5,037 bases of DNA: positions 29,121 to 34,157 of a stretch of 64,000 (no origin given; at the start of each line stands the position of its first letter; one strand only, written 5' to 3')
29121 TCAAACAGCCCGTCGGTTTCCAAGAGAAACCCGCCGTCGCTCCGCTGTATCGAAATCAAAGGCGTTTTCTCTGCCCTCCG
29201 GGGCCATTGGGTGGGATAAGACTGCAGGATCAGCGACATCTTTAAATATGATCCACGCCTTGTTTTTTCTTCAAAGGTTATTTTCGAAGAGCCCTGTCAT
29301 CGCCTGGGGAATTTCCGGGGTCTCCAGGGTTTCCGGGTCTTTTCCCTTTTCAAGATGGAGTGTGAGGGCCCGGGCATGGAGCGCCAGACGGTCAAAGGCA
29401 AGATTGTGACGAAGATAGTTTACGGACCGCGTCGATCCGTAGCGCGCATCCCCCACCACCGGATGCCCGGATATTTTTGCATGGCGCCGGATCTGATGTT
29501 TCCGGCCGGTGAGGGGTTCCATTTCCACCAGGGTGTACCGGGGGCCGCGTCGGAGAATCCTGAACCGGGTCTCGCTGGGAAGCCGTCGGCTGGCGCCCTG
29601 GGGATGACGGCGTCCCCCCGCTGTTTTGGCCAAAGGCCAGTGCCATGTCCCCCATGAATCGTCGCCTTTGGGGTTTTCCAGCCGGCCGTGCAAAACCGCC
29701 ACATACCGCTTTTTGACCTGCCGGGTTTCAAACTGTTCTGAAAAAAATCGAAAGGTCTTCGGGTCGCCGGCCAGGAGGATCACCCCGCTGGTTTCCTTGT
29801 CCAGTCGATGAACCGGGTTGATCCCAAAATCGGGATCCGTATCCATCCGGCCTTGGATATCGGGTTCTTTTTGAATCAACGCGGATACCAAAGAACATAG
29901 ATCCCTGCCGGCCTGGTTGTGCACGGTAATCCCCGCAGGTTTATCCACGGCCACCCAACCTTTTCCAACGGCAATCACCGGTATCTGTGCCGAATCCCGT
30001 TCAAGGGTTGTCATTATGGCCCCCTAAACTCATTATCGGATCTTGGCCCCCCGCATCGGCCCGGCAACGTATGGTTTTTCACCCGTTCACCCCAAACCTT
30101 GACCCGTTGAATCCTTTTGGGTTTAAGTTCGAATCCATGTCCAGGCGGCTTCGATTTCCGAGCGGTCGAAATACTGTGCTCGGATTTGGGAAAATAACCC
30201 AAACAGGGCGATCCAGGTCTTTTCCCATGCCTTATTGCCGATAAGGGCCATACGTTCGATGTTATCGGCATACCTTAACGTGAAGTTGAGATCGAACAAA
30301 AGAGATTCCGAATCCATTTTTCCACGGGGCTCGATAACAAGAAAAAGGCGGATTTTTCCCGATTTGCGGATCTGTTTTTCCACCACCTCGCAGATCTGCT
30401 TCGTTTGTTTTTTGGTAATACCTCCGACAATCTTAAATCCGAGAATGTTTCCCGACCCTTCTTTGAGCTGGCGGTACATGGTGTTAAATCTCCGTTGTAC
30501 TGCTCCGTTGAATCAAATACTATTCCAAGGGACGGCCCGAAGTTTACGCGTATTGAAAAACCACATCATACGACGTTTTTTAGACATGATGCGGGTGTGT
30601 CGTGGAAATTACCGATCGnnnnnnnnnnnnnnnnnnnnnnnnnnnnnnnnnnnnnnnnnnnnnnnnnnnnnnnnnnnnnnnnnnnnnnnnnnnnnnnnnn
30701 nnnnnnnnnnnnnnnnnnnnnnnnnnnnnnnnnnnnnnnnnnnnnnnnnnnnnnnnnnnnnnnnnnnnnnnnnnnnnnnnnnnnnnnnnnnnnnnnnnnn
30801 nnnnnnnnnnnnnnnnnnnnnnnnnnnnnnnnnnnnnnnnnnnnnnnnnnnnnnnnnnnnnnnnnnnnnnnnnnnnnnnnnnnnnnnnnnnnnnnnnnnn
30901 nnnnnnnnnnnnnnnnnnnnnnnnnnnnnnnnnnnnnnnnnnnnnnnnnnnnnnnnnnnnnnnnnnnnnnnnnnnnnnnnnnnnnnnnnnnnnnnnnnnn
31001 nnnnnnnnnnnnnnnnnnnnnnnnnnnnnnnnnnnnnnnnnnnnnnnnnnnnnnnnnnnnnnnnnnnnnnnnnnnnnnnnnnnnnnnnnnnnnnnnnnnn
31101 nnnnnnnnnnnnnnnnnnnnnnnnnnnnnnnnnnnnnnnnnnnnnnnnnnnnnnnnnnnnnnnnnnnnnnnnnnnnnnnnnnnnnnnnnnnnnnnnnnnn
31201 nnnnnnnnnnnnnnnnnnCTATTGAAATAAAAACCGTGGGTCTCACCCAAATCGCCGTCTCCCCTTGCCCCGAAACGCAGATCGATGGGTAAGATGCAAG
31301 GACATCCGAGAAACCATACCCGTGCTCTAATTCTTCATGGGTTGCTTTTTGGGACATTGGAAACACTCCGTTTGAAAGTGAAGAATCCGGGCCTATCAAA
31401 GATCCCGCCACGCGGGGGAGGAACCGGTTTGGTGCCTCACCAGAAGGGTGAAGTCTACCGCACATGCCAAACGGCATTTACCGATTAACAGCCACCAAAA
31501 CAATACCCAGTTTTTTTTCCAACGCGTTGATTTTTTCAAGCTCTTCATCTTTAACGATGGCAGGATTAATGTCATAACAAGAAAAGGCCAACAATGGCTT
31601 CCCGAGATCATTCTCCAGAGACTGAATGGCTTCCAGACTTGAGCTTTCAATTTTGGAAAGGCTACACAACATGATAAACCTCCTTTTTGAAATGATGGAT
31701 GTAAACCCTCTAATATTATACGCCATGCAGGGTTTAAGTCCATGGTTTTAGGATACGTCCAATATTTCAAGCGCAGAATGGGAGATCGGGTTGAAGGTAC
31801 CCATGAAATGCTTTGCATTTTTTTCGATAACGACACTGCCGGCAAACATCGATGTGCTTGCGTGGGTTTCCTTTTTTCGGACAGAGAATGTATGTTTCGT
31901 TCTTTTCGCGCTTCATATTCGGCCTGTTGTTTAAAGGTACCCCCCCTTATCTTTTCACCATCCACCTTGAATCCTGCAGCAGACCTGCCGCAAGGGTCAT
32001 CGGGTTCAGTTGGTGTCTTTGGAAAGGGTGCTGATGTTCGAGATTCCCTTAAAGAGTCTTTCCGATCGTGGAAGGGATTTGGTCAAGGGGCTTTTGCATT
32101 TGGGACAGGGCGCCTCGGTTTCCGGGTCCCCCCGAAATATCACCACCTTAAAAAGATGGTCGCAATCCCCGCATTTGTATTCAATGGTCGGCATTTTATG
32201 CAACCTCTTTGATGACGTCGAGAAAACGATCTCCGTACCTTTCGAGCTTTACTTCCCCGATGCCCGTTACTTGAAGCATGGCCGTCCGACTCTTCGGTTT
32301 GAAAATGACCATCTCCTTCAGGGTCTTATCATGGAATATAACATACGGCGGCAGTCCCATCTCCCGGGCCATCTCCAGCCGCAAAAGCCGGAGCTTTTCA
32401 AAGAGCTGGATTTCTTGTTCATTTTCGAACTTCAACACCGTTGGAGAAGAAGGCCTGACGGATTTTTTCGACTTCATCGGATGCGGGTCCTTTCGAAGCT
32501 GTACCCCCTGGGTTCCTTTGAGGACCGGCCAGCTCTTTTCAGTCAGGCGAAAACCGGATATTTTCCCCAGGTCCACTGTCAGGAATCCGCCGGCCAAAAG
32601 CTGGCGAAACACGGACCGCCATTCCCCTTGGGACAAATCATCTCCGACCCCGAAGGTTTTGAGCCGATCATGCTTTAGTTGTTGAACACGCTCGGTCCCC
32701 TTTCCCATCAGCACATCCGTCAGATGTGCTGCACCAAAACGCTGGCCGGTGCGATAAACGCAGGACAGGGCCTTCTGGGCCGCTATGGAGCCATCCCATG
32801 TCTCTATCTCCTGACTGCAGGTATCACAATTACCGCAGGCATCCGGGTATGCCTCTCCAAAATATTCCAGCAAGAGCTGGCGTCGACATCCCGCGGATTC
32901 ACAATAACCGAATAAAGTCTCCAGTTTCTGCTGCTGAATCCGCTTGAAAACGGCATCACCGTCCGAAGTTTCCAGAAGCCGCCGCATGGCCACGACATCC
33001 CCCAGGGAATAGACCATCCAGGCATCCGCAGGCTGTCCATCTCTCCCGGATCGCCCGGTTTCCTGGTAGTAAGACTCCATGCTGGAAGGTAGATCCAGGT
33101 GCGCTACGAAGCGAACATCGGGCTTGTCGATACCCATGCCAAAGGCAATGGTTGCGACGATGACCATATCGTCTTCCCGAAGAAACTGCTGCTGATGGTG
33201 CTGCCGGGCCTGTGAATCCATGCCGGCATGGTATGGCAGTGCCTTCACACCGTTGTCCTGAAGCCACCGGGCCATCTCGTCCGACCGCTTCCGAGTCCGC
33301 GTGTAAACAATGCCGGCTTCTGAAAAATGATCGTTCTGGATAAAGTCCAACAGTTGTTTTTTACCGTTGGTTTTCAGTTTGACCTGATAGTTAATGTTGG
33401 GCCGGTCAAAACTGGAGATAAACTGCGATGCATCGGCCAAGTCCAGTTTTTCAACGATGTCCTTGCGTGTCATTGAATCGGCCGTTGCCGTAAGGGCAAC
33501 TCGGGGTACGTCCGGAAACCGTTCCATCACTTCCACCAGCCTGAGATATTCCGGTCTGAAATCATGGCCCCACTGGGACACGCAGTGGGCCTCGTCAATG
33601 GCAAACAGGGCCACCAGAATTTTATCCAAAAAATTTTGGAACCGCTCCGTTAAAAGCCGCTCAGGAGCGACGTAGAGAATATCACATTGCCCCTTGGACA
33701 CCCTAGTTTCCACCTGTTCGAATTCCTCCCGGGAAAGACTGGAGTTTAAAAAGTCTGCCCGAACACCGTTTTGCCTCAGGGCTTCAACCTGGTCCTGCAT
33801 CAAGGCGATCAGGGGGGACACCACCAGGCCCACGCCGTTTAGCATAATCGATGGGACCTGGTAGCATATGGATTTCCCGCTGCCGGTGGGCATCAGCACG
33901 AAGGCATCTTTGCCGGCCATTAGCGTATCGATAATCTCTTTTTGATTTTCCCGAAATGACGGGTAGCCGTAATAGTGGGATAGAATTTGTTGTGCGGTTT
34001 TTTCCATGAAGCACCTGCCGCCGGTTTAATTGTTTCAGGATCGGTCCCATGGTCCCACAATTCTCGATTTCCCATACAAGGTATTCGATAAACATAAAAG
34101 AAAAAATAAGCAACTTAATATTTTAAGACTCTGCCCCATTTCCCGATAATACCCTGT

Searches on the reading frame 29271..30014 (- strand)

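Call 85: search_protein_families(library=pfam, proteins=[window:29271-30014:-], max_evalue=0.00001)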
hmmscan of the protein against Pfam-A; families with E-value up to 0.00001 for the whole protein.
window:29271-30014:- (247 aa): 1 family
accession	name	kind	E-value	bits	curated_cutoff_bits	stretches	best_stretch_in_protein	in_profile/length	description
PF00849.27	PseudoU_synth_2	-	2.5e-29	102.9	26.8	1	20-179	2-150/152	RNA pseudouridylate synthase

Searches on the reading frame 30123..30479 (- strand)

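Call 85: search_protein_families(library=pfam, proteins=[window:30123-30479:-], max_evalue=0.00001)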
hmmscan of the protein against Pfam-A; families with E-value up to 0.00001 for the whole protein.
window:30123-30479:- (118 aa): 1 family
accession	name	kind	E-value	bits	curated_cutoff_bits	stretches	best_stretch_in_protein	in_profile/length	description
PF11964.13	SpoIIAA-like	-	1.2e-19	71.4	25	1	12-117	1-106/106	SpoIIAA-like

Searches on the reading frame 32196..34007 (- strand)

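Call 85: search_protein_families(library=pfam, proteins=[window:32196-34007:-], max_evalue=0.00001)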
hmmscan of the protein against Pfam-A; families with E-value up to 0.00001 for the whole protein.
window:32196-34007:- (603 aa): 5 families
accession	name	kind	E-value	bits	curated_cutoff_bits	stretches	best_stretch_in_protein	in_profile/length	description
PF09382.16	RQC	-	2.2e-38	131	23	1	401-511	2-112/114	RQC domain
PF00270.35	DEAD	-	1.2e-26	93.8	26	1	20-179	2-162/167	DEAD/DEAH box helicase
PF00271.37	Helicase_C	-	2.3e-22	79.7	23.5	1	218-324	5-110/110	Helicase conserved C-terminal domain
PF00570.28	HRDC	-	6.8e-22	77.7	23.8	1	534-599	3-68/68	HRDC domain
PF16124.10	RecQ_Zn_bind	-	1.5e-19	70.9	25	1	336-397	2-65/66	RecQ zinc-binding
